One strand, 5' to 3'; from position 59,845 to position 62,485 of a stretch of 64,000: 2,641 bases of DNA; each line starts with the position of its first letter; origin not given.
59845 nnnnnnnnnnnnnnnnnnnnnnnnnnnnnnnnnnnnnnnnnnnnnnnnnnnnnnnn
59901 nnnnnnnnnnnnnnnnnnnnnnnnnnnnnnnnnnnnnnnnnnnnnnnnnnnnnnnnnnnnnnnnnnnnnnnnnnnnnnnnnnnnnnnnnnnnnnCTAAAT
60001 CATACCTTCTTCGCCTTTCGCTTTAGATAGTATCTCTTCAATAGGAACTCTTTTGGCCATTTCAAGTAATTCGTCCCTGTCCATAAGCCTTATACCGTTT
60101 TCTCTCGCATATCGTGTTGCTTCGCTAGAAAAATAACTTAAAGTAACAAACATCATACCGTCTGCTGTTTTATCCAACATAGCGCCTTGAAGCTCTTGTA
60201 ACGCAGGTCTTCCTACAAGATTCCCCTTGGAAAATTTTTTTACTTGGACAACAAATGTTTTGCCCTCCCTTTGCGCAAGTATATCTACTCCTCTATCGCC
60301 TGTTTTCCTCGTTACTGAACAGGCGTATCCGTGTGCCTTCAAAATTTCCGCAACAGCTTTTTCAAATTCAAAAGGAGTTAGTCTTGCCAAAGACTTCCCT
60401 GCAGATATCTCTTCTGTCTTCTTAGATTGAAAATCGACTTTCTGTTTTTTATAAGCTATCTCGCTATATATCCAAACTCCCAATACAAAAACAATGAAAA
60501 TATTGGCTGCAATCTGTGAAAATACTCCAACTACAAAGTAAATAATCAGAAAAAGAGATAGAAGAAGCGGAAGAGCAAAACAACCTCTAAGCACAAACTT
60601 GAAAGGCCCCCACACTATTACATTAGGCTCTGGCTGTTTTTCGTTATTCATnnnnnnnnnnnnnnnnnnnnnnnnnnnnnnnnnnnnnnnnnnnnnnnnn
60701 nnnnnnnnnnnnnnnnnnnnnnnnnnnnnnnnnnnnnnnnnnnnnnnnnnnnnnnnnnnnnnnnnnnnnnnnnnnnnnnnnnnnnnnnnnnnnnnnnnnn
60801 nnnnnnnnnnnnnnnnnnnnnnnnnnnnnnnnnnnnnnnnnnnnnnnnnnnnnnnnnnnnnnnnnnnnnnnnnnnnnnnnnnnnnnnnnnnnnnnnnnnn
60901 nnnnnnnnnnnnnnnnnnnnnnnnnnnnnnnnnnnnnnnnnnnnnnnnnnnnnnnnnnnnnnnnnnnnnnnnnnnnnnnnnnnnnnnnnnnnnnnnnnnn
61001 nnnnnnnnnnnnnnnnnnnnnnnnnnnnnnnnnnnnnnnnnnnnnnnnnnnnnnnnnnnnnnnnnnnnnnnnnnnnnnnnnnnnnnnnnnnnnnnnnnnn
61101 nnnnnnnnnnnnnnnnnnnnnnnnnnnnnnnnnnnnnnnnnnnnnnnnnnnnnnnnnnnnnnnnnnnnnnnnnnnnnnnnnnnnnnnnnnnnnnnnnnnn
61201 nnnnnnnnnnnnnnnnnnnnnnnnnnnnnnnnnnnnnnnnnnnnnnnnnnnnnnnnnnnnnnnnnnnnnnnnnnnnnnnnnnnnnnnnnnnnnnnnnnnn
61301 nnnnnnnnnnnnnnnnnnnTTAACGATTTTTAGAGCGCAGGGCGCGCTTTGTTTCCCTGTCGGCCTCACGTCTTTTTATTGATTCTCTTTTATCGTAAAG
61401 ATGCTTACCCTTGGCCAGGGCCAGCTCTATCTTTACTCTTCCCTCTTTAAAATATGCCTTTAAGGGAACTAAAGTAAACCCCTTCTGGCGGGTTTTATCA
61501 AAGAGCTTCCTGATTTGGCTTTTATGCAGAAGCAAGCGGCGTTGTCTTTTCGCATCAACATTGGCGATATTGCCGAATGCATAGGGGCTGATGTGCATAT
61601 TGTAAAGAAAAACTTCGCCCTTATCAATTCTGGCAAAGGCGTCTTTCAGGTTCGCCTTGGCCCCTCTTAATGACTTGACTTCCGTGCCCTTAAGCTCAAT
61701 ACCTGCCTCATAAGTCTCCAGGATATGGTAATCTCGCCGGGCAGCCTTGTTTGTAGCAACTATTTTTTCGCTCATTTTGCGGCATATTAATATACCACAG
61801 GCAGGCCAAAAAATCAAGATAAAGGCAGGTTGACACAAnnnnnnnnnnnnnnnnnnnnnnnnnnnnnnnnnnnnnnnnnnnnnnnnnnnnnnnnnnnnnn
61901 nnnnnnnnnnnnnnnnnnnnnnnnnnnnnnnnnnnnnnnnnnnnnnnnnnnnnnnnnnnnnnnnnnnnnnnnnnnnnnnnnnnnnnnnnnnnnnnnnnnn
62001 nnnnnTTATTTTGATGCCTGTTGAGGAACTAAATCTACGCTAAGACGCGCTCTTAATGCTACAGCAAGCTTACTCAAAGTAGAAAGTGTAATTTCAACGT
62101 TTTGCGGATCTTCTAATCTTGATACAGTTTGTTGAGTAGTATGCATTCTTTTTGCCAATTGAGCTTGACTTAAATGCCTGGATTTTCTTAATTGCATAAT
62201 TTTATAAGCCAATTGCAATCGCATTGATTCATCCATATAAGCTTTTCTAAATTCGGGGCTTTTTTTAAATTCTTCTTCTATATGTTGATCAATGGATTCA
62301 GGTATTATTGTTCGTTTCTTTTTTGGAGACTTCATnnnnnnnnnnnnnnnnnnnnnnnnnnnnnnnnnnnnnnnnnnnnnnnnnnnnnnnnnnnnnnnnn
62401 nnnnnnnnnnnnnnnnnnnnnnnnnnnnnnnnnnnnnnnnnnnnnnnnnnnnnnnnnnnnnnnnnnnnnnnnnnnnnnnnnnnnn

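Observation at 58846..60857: AT-rich two-gene cargo next to the tmRNA 3' end: a membrane-anchored Mrr-like nuclease plus an unknown 257-aa protein. This is a candidate defence island.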

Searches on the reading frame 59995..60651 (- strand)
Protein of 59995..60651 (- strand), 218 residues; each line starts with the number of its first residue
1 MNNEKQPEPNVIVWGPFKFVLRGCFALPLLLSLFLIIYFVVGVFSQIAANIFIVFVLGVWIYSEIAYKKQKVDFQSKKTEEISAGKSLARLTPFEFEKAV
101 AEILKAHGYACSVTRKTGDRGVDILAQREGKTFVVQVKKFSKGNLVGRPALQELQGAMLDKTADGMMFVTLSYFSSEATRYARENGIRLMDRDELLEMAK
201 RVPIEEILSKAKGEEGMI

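Call 5: search_protein_families(library=pfam, proteins=[window:59995-60651:-], max_evalue=0.1)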
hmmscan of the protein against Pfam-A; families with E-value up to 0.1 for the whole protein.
window:59995-60651:- (218 aa): 6 families
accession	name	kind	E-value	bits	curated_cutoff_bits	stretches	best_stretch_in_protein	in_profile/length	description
PF04471.18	Mrr_cat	-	4.4e-31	107.8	21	1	89-198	2-114/115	Restriction endonuclease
PF22722.2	NA-iREase1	-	1e-09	38.7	27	1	96-197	1-106/106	NACHT-associated inactive Restriction Endonuclease 1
PF13156.12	Mrr_cat_2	-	7.2e-06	26.3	22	1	97-185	7-98/127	Restriction endonuclease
PF01870.24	Hjc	-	0.021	15.2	21.1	1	96-142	2-51/93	Archaeal holliday junction resolvase (hjc)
PF09773.14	Meckelin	-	0.052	12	25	1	31-72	385-425/825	Meckelin (Transmembrane protein 67)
PF09973.14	DUF2208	-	0.055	13.6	24.3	1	30-103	4-72/231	Predicted membrane protein (DUF2208)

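Call 6: search_protein_families(library=padloc, proteins=[window:59995-60651:-], max_evalue=1)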
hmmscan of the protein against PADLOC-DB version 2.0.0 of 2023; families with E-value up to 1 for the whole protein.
window:59995-60651:- (218 aa): 9 families
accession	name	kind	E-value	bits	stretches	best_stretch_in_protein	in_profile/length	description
PDLC04819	PDC-S02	-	3.2e-21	73.9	1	77-198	182-305/334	-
PDLC00631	ZorD1|ZorD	-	1.5e-18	64.1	1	76-206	933-1067/1071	"SWI2/SNF2 helicase, Mrr-like nuclease"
PDLC04815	PDC-S02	-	2.7e-18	64.4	1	69-198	184-317/346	-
PDLC04796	PDC-S02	-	1.2e-16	58.6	1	74-199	228-357/390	-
PDLC03657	mREase_IV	-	2.1e-11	41.7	1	87-196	168-288/317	Type IV methyl-directed restriction enzyme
PDLC04806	PDC-S02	-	5.2e-10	37.1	1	81-188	175-289/324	-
PDLC03663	mREase_IV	-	2.9e-09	34.2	1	87-196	408-520/544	Type IV methyl-directed restriction enzyme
PDLC00628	ZorD1|ZorD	-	5e-09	32.4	1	89-203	1025-1143/1171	"SWI2/SNF2 helicase, Mrr-like nuclease"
PDLC04816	PDC-S02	-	0.019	12.5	1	59-139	146-230/299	-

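Call 10: search_protein_families(library=phrogs, proteins=[window:59995-60651:-], max_evalue=1)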
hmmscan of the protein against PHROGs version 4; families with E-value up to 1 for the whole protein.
window:59995-60651:- (218 aa): 13 families
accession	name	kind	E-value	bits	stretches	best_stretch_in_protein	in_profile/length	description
phrog_19856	-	unknown function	4.7e-22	79.6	1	77-203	57-182/192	-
phrog_17577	-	DNA, RNA and nucleotide metabolism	2.3e-13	51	1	36-183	35-176/210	restriction endonuclease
phrog_33422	-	unknown function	5.1e-05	23.8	1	51-192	73-212/220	-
phrog_244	-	DNA, RNA and nucleotide metabolism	0.03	15.6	1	95-142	14-61/186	RusA-like Holliday junction resolvase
phrog_21324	-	unknown function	0.055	14.7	1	29-71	10-53/75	-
phrog_944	-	moron, auxiliary metabolic gene and host takeover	0.059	14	1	30-87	144-208/235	membrane protein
phrog_31260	-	unknown function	0.1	12.5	1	93-141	13-66/365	-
phrog_14464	-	moron, auxiliary metabolic gene and host takeover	0.11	13.5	1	40-83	8-52/59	membrane protein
phrog_1712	-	unknown function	0.12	13.4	0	7-57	15-65/83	-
phrog_32492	-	unknown function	0.14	13.5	1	27-68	8-51/66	-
phrog_6662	-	unknown function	0.2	12.9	1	63-139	11-85/100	-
phrog_5522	-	unknown function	0.25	12.6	1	130-154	8-32/66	-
phrog_3457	-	unknown function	0.71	10.6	0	36-72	22-58/60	-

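Call 25: find_homologous_proteins(query=window:59995-60651:-, max_evalue=1e-10)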
Query window:59995-60651:- (218 aa): 1 proteins with E <= 1e-10 among 400 candidates.
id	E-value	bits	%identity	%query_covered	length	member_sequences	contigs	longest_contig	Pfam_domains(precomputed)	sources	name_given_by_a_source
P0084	2.6e-137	473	100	100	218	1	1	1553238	PF13156.13,PF22722.3,PF04471.19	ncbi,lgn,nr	ncbi:MAG: restriction endonuclease [Candidatus Omnitrophota bacterium]|nr:MAG: restriction endonucle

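Call 80: search_dna_similar(query=window:59995-60651:-, collection=plasmids, mode=protein, max_evalue=0.00001, max_rows=25)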
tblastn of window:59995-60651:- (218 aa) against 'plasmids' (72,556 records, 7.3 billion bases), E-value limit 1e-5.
Records with a match: 383; places in all: 402; records where one place covers at least 80% of the query: 0.
Best place of each record, by identity: <60% 383.
By first word of the organism name: Bacillus 81; Priestia 58; Citrobacter 47; Providencia 27; Listeria 13; Paenibacillus 9; Klebsiella 9; Clostridium 6; Vibrio 6; Macrococcoides 6; and 65 more.
By predicted mobility (MOB-suite, as given by PLSDB): non-mobilizable 150; mobilizable 139; conjugative 94.
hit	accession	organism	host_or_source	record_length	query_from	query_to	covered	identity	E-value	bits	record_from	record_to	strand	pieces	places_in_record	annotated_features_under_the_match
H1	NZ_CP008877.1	Terribacillus goriensis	Cryptomeria japonica var. sinensis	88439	49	214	76%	31.3%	4e-14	77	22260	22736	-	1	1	restriction endonuclease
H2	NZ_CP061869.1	Priestia koreensis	cell culture,tobacco leaf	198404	37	202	76%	30.6%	7e-13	74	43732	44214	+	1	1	restriction endonuclease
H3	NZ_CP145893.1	Paenibacillus amylolyticus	whole organism,soil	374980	72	212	65%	35.7%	8e-18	88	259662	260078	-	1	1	restriction endonuclease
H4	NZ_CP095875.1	Bacillus sp. PGP15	-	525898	39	212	80%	28.2%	1e-12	73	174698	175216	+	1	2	restriction endonuclease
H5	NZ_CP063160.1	Bacillus cereus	-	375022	50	198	68%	32.9%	2e-18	90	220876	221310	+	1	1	restriction endonuclease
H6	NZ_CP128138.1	Bacillus mycoides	bacterial isolate,field soil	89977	40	206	77%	28.8%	5e-8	60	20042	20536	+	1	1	restriction endonuclease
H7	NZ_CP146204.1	Pseudomonas sp. 4810-S13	genome assymbly,Winogradsky column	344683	54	203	69%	32.0%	7e-11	68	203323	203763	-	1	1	restriction endonuclease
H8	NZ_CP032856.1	Bacillus subtilis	cell culture,Cheonggukjang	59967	51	202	70%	31.6%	5e-13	74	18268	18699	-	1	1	restriction endonuclease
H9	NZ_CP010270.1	Paenibacillus polymyxa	-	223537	72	198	58%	37.2%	3e-17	87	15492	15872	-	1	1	restriction endonuclease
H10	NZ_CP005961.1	Pseudomonas mandelii JR-1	natural mineral water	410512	54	206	70%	30.8%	8e-11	68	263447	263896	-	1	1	restriction endonuclease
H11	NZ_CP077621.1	Clostridium estertheticum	single colony,bovine feces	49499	53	215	75%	28.7%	1e-9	64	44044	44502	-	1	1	restriction endonuclease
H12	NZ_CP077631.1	Clostridium estertheticum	single colony,bovine feces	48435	53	215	75%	28.7%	3e-9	63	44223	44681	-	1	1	restriction endonuclease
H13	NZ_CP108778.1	Embleya sp. NBC_00896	-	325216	47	195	68%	31.2%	1e-6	56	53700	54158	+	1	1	restriction endonuclease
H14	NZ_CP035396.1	Bacillus subtilis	cell culture,food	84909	56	202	67%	31.5%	5e-13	74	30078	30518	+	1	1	restriction endonuclease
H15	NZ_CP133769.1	Paenibacillus polymyxa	soybean,single cell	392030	75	198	57%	37.3%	8e-17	86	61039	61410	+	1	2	restriction endonuclease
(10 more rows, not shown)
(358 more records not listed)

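Call 83: get_annotated_region(hit=H2, flank=3500)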
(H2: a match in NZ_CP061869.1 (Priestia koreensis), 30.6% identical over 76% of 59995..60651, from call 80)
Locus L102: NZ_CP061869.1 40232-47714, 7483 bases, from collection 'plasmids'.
description: Priestia koreensis strain FS-1 plasmid unnamed1, complete sequence
organism: Priestia koreensis (NCBI taxid 284581)
taxonomy: Bacteria; Bacillota; Bacilli; Bacillales; Bacillaceae; Priestia; Priestia koreensis
host: -; source: cell culture,tobacco leaf; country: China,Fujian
typing (MOB-suite, as given by PLSDB): mobilizable; relaxase MOBP
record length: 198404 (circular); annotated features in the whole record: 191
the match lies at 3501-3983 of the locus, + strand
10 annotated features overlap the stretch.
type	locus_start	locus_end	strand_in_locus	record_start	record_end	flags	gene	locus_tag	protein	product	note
CDS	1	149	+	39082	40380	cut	-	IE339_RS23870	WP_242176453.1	helix-turn-helix transcriptional regulator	-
CDS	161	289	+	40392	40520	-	-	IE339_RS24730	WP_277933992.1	hypothetical protein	-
CDS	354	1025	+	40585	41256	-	-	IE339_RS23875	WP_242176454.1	serine hydrolase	GO:0030655 - beta-lactam antibiotic catabolic process [Evidence IEA]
CDS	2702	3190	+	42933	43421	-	coaD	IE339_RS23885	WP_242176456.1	pantetheine-phosphate adenylyltransferase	GO:0015937 - coenzyme A biosynthetic process [Evidence IEA]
CDS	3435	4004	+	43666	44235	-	-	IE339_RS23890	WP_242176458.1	restriction endonuclease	-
CDS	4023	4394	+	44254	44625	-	-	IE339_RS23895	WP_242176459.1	hypothetical protein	-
CDS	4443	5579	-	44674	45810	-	-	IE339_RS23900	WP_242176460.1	tyrosine-type recombinase/integrase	GO:0015074 - DNA integration [Evidence IEA]; GO:0006310 - DNA recombination [Evidence IEA]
CDS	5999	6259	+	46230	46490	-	-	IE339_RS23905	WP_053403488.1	hypothetical protein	-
CDS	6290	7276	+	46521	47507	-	-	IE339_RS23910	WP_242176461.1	helix-turn-helix domain-containing protein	-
CDS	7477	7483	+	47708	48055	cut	-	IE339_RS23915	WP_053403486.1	DUF4257 domain-containing protein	-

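Call 84: get_annotated_region(hit=H4, flank=3500)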
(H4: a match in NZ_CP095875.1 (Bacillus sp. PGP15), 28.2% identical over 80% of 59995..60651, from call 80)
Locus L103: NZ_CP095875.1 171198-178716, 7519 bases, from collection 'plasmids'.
description: Bacillus sp. PGP15 plasmid p1, complete sequence
organism: Bacillus sp. PGP15 (NCBI taxid 2933563)
taxonomy: Bacteria; Bacillota; Bacilli; Bacillales; Bacillaceae; Bacillus; Bacillus sp. PGP15
host: -; source: -; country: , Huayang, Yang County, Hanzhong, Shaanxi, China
typing (MOB-suite, as given by PLSDB): non-mobilizable; replicon rep_cluster_125; mating-pair formation MPF_T
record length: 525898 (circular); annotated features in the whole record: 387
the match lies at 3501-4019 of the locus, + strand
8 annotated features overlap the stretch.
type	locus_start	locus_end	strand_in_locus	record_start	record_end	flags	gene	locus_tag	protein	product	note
CDS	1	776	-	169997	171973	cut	-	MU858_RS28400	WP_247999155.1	AAA family ATPase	GO:0006302 - double-strand break repair [Evidence IEA]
CDS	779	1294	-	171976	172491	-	-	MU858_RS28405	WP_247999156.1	ABC-three component system middle component 4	-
CDS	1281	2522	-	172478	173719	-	-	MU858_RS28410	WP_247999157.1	ABC-three component system protein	-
CDS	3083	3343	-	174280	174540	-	-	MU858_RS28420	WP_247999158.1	hypothetical protein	-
CDS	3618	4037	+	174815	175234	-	-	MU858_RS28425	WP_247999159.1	restriction endonuclease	-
CDS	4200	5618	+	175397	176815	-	-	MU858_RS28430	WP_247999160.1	right-handed parallel beta-helix repeat-containing protein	-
CDS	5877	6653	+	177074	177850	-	-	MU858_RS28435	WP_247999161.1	hypothetical protein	-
CDS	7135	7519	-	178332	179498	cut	-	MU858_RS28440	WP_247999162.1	hypothetical protein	-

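Call 85: get_annotated_region(hit=H1, flank=3500)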
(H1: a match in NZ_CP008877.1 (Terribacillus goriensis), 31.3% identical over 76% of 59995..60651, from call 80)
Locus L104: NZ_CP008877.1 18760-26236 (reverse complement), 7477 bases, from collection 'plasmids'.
description: Terribacillus goriensis strain MP602 plasmid pT1, complete sequence
organism: Terribacillus goriensis (NCBI taxid 386490)
taxonomy: Bacteria; Bacillota; Bacilli; Bacillales; Bacillaceae; Terribacillus; Terribacillus goriensis
host: -; source: Cryptomeria japonica var. sinensis; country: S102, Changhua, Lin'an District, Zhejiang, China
typing (MOB-suite, as given by PLSDB): mobilizable; relaxase MOBQ
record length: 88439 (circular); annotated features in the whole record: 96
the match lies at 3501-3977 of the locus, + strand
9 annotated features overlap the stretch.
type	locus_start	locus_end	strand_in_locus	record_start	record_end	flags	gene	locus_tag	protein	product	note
CDS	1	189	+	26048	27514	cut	-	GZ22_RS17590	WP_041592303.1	hypothetical protein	-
CDS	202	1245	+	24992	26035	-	-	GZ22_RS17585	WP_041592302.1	DUF3991 domain-containing protein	-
CDS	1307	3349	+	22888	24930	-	-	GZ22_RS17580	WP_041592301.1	DNA topoisomerase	GO:0006265 - DNA topological change [Evidence IEA]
CDS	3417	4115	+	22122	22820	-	-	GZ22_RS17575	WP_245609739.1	restriction endonuclease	GO:0009307 - DNA restriction-modification system [Evidence IEA]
CDS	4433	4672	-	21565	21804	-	-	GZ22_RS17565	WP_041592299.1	helix-turn-helix domain-containing protein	-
CDS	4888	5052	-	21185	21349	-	-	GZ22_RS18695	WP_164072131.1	hypothetical protein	-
CDS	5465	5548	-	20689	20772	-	-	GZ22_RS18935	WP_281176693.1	putative holin-like toxin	-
CDS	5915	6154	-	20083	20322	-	-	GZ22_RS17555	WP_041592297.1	helix-turn-helix transcriptional regulator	-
CDS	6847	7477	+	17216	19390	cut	-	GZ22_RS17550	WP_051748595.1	glycoside hydrolase domain-containing protein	-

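Call 95: search_protein_families(library=ncbifam, proteins=[window:59995-60651:-], max_evalue=0.001)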
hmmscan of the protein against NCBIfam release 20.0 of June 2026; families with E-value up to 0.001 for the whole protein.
window:59995-60651:- (218 aa): 0 families

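Call 102: search_solved_structures(query=window:59995-60651:-, max_evalue=0.01, show_alignments=1)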
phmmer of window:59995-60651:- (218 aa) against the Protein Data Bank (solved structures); distinct sequences matched with E-value up to 0.01: 0.

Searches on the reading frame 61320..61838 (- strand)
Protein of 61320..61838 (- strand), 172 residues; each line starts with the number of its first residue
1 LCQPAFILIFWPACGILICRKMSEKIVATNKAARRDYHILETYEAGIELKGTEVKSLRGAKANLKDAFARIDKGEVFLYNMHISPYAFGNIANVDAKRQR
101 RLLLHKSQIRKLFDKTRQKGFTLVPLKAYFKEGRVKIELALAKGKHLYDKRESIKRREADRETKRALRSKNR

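Call 5: search_protein_families(library=pfam, proteins=[window:61320-61838:-], max_evalue=0.1)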
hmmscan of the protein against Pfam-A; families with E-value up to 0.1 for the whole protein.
window:61320-61838:- (172 aa): 2 families
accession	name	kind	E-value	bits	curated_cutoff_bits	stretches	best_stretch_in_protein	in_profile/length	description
PF01668.23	SmpB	-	3.5e-60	202.5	27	1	27-168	1-142/143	SmpB protein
PF06052.18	3-HAO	-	0.05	13.7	25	1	28-118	39-127/151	3-hydroxyanthranilic acid dioxygenase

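Call 27: find_related_loci(query=window:61320-61838:-, collection=genome_contigs, flank=10000)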
Query window:61320-61838:- (172 aa) in genome_contigs; peptide patterns used: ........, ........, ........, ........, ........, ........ (x = any residue, [..] = any of these).
589 stretches matched a pattern; 530 encode a relative of the query (tblastn E <= 1e-3); the best 80 are kept; 80 distinct loci.
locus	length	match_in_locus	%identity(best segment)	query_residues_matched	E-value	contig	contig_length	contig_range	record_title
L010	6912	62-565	77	5-172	4e-82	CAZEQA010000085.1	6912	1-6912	MAG TPA_asm: uncultured Planctomycetia bacterium isolate binchicken_co34_26 genome assembly, contig: NODE_19648_length_6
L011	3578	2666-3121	75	22-172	6e-70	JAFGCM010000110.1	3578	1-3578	MAG: Candidatus Omnitrophota bacterium isolate Zod_Metabat.1113 k87_13844850, whole genome shotgun sequence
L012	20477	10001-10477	62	14-172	2e-61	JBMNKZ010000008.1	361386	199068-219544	MAG: Bacillota bacterium isolate SBF912LR0HQ0055 contig_52058, whole genome shotgun sequence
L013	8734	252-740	60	10-172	1e-61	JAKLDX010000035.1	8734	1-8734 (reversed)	MAG: Candidatus Omnitrophota bacterium isolate RA.bin12 RA.bin12_35, whole genome shotgun sequence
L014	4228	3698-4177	59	8-170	9e-61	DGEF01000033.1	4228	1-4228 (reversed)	MAG TPA_asm: Peptococcaceae bacterium UBA3933 UBA3933_contig_888, whole genome shotgun sequence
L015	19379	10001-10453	65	21-171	8e-60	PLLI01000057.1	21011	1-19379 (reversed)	MAG: Candidatus Omnitrophota bacterium isolate fen_1322 73.20120800_E3X.45_contig_23597, whole genome shotgun sequence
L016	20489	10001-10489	59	6-170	1e-59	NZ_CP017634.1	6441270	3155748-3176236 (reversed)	Candidatus Formimonas warabiya strain DCMF chromosome, complete genome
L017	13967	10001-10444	64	25-172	4e-59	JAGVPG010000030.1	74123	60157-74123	MAG: Actinomycetota bacterium isolate DeMMO3_18 c_000000057487, whole genome shotgun sequence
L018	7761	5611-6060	65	24-172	2e-59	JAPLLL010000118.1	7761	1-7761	MAG: Candidatus Omnitrophota bacterium isolate LacPavin_0419_WC90_MAG_48_6 LacPavin_0419_WC90_scaffold_224485, whole gen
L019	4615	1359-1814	64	19-170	7e-59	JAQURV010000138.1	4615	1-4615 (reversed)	MAG: Candidatus Omnitrophota bacterium isolate STD1_81 NODE_76168_length_4615_cov_2.671569_Sandtown_D1, whole genome sho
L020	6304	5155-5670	55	8-172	6e-59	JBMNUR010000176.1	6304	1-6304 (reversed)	MAG: Peptococcales bacterium isolate SBF912SR1HQ0049 scaffold_43146_c1, whole genome shotgun sequence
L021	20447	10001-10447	64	21-169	1e-57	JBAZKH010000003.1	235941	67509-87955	MAG: Candidatus Omnitrophota bacterium isolate SO_2017_LW4_139 scaffold_150_c1_LW137-91_2017, whole genome shotgun seque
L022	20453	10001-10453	64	21-170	2e-57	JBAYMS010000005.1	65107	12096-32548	MAG: Candidatus Omnitrophota bacterium isolate SO_2016_LW1_45 scaffold00256_LW64-88_2016, whole genome shotgun sequence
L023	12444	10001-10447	63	22-170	2e-57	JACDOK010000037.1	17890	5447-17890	MAG: Peptococcaceae bacterium isolate GB_MAG19_121 c_000000002288, whole genome shotgun sequence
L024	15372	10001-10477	58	14-172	6e-57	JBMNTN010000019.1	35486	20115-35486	MAG: Bacillota bacterium isolate SBF912SR2HQ0018 scaffold_4740_c1, whole genome shotgun sequence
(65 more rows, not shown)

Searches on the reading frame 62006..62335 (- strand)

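Call 5: search_protein_families(library=pfam, proteins=[window:62006-62335:-], max_evalue=0.1)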
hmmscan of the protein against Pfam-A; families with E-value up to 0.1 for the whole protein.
window:62006-62335:- (109 aa): 12 families
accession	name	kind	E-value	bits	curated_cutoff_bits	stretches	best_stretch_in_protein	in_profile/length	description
PF01381.28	HTH_3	-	1.1e-09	38.6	23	1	46-95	1-49/55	Helix-turn-helix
PF13560.12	HTH_31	-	1.7e-06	28.7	27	1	48-96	8-56/64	Helix-turn-helix domain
PF13744.12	HTH_37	-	3.3e-06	27.2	27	1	38-100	15-77/80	Helix-turn-helix domain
PF13443.12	HTH_26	-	3.5e-06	27.6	22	1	46-97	2-53/63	Cro/C1-type HTH DNA-binding domain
PF04545.22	Sigma70_r4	-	0.00024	21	24.1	1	45-75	11-41/50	Sigma-70, region 4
PF12802.13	MarR_2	-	0.0054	17.3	27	1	52-74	17-40/61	MarR family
PF01047.28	MarR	-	0.0071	16.7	24.6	1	47-74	10-37/59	MarR family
PF12844.13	HTH_19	-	0.0099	16.2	30.2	1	44-91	2-48/64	Helix-turn-helix domain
PF22495.2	HTH_92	-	0.018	14.8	27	1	48-87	2-41/45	RsaL-like HTH domain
PF13518.12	HTH_28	-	0.021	15.3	25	1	45-74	4-32/52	Helix-turn-helix domain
PF13545.12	HTH_Crp_2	-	0.039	14.3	27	1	53-73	21-41/70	Crp-like helix-turn-helix domain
PF08279.18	HTH_11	-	0.045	14.1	25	1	46-73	6-34/55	HTH domain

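Call 95: search_protein_families(library=ncbifam, proteins=[window:62006-62335:-], max_evalue=0.001)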
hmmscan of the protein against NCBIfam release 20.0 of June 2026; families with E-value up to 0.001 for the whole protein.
window:62006-62335:- (109 aa): 7 families
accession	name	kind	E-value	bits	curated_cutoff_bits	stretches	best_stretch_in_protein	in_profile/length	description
TIGR02612.1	mob_myst_A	hypoth_equivalog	2.4e-07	30.7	122.6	1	46-107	30-92/150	mobile mystery protein A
NF007271.0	PRK09726.1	equivalog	4.3e-06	26.6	79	1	40-98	11-68/88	type II toxin-antitoxin system antitoxin HipB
TIGR03070.1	couple_hipB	subfamily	7.9e-06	25.7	71.65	1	41-78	2-39/58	type II toxin-antitoxin system Y4mF family antitoxin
NF041951.1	phage_RstR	subfamily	1.1e-05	25.7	80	1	41-102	2-60/108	RstR family transcriptional repressor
TIGR03830.1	CxxCG_CxxCG_HTH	subfamily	5.4e-05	23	61.8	1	33-79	57-103/127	type II TA system antitoxin MqsA family protein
NF006015.0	PRK08154.1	subfamily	0.00091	18.5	204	1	21-106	10-93/314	anaerobic benzoate catabolism transcriptional regulator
NF047948.1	male_kill_WMK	equivalog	0.00093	18.7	300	1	38-106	2-68/300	WO male-killing family protein Wmk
